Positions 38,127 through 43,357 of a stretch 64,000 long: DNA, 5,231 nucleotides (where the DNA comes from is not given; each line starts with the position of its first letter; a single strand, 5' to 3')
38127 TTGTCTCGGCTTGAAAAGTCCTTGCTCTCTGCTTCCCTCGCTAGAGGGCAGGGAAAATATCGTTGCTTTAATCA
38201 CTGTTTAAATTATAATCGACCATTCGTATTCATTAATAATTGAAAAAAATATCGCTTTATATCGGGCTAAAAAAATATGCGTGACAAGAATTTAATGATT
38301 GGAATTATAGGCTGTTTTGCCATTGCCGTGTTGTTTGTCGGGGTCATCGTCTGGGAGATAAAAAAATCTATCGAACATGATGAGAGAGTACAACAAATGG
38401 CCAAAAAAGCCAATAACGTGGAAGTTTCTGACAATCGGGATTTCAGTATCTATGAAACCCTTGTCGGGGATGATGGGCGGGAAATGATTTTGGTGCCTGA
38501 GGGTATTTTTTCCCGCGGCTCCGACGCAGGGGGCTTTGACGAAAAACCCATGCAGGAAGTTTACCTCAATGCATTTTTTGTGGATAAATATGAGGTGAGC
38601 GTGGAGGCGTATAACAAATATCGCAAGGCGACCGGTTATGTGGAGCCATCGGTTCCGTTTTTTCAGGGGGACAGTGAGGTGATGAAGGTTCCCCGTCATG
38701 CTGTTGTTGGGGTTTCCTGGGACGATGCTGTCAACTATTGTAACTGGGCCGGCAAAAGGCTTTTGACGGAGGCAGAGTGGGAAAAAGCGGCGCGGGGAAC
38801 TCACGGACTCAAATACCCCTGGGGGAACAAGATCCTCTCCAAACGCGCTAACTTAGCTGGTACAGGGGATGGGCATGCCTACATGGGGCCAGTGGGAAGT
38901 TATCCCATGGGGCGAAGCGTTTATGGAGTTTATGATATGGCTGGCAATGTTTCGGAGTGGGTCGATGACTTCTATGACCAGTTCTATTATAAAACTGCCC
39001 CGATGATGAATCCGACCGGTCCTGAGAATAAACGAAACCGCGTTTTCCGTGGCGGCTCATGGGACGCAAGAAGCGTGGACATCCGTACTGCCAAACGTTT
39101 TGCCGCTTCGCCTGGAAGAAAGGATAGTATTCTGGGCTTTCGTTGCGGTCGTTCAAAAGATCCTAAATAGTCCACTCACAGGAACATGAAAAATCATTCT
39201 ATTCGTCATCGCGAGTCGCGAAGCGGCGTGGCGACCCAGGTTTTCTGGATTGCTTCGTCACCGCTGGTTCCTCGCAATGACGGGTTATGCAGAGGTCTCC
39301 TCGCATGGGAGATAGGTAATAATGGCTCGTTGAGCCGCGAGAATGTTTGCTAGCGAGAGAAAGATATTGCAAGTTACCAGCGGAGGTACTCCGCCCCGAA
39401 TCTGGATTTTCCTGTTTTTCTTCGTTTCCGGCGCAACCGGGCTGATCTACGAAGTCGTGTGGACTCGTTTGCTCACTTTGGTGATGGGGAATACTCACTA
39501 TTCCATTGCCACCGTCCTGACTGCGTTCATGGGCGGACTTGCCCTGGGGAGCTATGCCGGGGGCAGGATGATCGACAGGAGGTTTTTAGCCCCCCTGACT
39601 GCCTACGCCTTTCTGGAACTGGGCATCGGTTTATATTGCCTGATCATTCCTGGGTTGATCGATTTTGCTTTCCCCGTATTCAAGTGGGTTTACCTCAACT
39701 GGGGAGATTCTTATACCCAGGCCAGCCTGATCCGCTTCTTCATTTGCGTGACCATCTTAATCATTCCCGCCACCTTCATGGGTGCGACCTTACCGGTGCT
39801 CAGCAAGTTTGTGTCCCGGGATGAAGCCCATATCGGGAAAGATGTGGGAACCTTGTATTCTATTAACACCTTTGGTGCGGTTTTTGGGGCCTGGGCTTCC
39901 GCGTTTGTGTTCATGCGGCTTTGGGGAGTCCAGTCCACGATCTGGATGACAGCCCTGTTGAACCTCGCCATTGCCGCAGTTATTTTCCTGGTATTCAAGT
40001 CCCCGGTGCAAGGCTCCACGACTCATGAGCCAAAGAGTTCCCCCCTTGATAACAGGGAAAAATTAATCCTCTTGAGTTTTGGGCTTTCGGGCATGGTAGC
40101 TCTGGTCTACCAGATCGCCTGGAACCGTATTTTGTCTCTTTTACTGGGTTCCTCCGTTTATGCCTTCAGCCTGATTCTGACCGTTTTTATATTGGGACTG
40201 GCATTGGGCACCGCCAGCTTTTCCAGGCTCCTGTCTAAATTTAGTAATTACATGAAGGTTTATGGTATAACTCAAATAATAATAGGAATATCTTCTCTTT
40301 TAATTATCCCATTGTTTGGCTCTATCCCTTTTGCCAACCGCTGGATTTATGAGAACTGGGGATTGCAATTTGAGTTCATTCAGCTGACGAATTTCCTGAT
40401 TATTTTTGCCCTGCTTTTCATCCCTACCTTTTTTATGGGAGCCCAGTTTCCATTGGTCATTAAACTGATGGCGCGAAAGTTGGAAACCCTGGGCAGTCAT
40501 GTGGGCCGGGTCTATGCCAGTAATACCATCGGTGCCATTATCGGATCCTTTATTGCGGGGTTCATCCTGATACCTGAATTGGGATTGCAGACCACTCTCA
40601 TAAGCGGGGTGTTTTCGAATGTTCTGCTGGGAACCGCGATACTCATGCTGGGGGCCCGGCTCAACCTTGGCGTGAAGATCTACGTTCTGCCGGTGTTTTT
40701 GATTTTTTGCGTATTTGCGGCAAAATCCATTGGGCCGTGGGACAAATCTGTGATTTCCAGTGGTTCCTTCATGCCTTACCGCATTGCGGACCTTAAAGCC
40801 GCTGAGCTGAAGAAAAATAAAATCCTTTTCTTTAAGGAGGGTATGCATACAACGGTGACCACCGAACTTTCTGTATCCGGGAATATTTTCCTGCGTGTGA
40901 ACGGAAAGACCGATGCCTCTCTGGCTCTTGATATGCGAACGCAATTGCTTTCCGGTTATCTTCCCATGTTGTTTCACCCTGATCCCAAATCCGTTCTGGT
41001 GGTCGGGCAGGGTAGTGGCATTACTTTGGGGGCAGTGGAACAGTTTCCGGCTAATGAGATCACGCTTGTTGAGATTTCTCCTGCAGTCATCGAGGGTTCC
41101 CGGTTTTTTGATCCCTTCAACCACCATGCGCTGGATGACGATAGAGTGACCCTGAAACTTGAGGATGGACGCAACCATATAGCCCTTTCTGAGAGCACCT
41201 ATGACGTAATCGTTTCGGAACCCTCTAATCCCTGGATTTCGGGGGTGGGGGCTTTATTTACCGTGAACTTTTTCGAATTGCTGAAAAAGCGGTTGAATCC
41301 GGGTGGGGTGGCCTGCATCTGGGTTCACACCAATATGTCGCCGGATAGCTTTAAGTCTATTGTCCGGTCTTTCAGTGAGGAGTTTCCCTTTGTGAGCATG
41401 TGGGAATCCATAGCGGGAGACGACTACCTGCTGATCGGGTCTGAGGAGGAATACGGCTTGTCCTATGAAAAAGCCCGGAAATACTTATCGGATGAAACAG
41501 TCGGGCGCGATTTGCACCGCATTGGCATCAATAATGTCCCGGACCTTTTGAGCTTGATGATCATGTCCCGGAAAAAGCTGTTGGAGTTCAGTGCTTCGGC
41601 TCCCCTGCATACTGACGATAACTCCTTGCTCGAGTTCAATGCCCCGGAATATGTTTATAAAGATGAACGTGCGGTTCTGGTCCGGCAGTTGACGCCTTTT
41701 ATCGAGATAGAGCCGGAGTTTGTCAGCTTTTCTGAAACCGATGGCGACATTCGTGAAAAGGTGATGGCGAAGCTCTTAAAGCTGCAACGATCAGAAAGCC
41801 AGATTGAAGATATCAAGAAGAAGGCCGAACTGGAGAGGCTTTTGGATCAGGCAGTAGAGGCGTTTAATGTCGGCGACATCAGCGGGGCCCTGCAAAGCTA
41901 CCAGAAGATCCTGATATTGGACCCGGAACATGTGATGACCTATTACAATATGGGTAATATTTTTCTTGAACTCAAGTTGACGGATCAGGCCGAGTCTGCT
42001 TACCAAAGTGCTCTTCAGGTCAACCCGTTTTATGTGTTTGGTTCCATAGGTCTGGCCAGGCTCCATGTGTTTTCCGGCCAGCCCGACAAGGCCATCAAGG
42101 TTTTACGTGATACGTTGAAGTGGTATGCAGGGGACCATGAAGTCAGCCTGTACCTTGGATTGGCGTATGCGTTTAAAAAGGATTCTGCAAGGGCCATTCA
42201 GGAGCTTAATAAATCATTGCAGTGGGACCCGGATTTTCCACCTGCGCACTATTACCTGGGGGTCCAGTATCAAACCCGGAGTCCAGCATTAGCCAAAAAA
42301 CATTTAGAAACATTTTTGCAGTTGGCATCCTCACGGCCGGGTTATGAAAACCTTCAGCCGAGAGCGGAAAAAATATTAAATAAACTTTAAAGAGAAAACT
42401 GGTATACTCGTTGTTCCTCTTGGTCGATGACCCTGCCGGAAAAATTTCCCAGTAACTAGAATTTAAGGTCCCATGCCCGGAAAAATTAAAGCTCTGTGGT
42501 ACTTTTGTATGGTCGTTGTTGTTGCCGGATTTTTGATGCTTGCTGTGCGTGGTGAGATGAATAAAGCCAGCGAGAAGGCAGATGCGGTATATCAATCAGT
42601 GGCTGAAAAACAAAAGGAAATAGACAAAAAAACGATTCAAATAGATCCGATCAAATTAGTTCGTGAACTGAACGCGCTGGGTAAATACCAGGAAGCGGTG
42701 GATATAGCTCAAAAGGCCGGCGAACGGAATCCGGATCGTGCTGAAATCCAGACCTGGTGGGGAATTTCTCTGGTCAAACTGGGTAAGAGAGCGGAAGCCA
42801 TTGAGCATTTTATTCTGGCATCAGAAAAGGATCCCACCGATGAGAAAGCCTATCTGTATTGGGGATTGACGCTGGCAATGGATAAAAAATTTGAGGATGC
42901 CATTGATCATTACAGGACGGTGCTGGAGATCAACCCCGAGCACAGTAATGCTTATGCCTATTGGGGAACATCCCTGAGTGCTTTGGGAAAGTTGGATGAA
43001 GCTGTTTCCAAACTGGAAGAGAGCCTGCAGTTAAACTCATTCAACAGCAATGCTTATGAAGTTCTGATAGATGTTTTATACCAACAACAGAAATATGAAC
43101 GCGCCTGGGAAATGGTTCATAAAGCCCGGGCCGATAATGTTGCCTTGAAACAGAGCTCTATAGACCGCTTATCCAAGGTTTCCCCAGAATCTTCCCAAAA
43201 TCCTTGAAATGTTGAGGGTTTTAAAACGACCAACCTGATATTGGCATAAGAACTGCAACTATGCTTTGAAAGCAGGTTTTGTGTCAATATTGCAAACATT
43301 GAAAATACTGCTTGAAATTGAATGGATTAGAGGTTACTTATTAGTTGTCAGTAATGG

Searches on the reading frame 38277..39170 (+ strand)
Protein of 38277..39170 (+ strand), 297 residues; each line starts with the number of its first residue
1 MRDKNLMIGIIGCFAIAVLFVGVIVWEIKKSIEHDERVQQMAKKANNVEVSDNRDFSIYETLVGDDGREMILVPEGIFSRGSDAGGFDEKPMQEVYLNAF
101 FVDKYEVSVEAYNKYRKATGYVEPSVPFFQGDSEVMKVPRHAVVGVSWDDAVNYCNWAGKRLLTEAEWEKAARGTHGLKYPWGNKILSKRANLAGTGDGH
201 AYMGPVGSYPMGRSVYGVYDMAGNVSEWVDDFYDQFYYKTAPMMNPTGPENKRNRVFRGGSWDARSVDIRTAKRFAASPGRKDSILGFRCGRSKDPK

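Call 87: search_protein_families(library=pfam, proteins=[window:38277-39170:+], max_evalue=0.001)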
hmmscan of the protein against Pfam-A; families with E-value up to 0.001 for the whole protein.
window:38277-39170:+ (297 aa): 1 family
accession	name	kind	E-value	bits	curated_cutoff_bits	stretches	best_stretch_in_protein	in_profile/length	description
PF03781.23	FGE-sulfatase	-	7e-53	180.3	23.3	1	68-290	3-253/255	Sulfatase-modifying factor enzyme 1-like domain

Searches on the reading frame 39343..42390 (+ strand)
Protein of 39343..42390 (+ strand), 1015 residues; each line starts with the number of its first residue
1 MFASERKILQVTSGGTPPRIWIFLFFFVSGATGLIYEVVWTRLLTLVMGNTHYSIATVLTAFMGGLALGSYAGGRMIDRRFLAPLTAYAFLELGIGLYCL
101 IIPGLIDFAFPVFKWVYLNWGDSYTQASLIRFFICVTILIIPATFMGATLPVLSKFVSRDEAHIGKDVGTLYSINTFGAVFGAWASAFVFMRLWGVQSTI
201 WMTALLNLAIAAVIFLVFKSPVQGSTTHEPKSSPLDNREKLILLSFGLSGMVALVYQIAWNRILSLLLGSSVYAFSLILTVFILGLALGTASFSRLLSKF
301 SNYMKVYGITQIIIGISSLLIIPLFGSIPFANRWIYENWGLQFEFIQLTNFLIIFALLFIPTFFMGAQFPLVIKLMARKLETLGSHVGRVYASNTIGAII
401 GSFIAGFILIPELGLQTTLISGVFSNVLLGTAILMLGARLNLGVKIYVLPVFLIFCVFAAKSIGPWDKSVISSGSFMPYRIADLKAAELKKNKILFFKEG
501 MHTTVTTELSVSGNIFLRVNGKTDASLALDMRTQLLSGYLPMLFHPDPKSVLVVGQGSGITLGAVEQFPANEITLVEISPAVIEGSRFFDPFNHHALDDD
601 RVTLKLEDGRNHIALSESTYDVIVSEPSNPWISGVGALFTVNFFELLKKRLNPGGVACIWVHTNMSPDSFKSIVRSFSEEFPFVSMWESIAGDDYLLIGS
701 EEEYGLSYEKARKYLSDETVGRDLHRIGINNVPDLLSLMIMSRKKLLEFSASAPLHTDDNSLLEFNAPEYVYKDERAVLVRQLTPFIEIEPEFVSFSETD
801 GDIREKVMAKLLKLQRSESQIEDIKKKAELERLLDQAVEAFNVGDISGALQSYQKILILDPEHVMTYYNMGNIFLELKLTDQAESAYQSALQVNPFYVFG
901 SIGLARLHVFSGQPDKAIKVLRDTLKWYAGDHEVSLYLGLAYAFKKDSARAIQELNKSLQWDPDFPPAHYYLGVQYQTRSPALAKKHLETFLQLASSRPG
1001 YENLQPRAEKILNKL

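Call 87: search_protein_families(library=pfam, proteins=[window:39343-42390:+], max_evalue=0.001)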
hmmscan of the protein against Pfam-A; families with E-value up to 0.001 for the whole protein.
window:39343-42390:+ (1015 aa): 15 families
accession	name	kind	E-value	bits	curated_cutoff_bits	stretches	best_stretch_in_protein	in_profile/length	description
PF01564.23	Spermine_synth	-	9.2e-22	77.9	22.9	1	540-682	11-154/186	Spermine/spermidine synthase domain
PF07719.23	TPR_2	-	4.5e-13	48.6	27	0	866-895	3-32/34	Tetratricopeptide repeat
PF00515.34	TPR_1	-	5.4e-13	48.6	27.8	1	866-896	3-33/34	Tetratricopeptide repeat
PF14559.12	TPR_19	-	2.6e-12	47.3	25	1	881-934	8-61/68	Tetratricopeptide repeat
PF13432.12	TPR_16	-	1.7e-11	44.8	32.7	2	904-960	3-59/65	Tetratricopeptide repeat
PF13431.12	TPR_17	-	3.2e-11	43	24.4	0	853-884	2-33/34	Tetratricopeptide repeat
PF13181.12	TPR_8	-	3.2e-11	42.9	25.7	0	867-895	4-32/34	Tetratricopeptide repeat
PF13414.12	TPR_11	-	3.8e-10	39.7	26.8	0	945-976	7-38/42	TPR repeat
PF07690.21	MFS_1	-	2.1e-07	30.6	33.4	1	244-431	3-166/347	Major Facilitator Superfamily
PF13428.12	TPR_14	-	2.4e-07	31.2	23.5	0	903-939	6-42/44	Tetratricopeptide repeat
PF13424.12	TPR_12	-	8e-07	29.6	30.1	0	849-893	29-74/77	Tetratricopeptide repeat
PF24575.1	TPR_Slam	-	2.7e-05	25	35.2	0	826-907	11-90/104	Surface lipoprotein assembly modifier, N-terminal TPR repeats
PF13371.12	TPR_9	-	3.6e-05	24.1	35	0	941-999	4-63/73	Tetratricopeptide repeat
PF23914.1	TPR_CcmH_CycH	-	4.9e-05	23.7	42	1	832-959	18-148/158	Cytochrome c-type biogenesis protein H TPR domain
PF13174.12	TPR_6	-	0.0002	22.3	26.3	0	867-895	3-31/33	Tetratricopeptide repeat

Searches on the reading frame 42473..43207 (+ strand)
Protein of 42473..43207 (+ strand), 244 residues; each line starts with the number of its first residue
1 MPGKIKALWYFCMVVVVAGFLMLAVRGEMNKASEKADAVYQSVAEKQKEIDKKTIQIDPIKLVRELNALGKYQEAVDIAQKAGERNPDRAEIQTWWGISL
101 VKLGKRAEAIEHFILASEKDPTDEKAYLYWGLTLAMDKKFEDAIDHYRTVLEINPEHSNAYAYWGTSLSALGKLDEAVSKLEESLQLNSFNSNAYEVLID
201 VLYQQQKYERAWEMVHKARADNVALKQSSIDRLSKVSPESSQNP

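Call 87: search_protein_families(library=pfam, proteins=[window:42473-43207:+], max_evalue=0.001)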
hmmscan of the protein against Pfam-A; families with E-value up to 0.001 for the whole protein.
window:42473-43207:+ (244 aa): 19 families
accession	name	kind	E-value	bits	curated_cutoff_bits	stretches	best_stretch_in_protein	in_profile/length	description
PF07719.23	TPR_2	-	3.5e-20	70.8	27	1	125-157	2-34/34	Tetratricopeptide repeat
PF00515.34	TPR_1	-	2.1e-17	62.6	27.8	1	125-157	2-34/34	Tetratricopeptide repeat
PF14559.12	TPR_19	-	2.5e-15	57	25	1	68-125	3-60/68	Tetratricopeptide repeat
PF13432.12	TPR_16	-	6e-14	52.6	32.7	2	96-156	3-63/65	Tetratricopeptide repeat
PF12895.13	ANAPC3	-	2.5e-13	50.5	27.2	1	121-183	21-81/82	Anaphase-promoting complex, cyclosome, subunit 3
PF13428.12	TPR_14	-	9.2e-13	48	23.5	0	62-95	7-40/44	Tetratricopeptide repeat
PF13414.12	TPR_11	-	1.3e-12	47.6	26.8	0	139-162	9-32/42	TPR repeat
PF13424.12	TPR_12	-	4.1e-10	40.1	30.1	1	126-187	5-74/77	Tetratricopeptide repeat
PF13431.12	TPR_17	-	2.9e-09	36.9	24.4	0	147-178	2-33/34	Tetratricopeptide repeat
PF13174.12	TPR_6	-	4.8e-08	33.6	26.3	0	126-156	2-32/33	Tetratricopeptide repeat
PF13181.12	TPR_8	-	7e-08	32.5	25.7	0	138-157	15-34/34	Tetratricopeptide repeat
PF25062.1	ARM_TT21_N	-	2.8e-07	30.9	40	0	118-218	94-194/222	Tetratricopeptide repeat protein 21 N-terminal ARM repeat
PF23914.1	TPR_CcmH_CycH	-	8e-07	29.5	42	0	119-214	45-143/158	Cytochrome c-type biogenesis protein H TPR domain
PF13176.12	TPR_7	-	8.8e-07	29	27.9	0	100-123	9-34/36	Tetratricopeptide repeat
PF25064.1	ARM_TT21_5th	-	7.6e-06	26.7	27.8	0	138-223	15-103/117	TT21 fifth ARM repeats domain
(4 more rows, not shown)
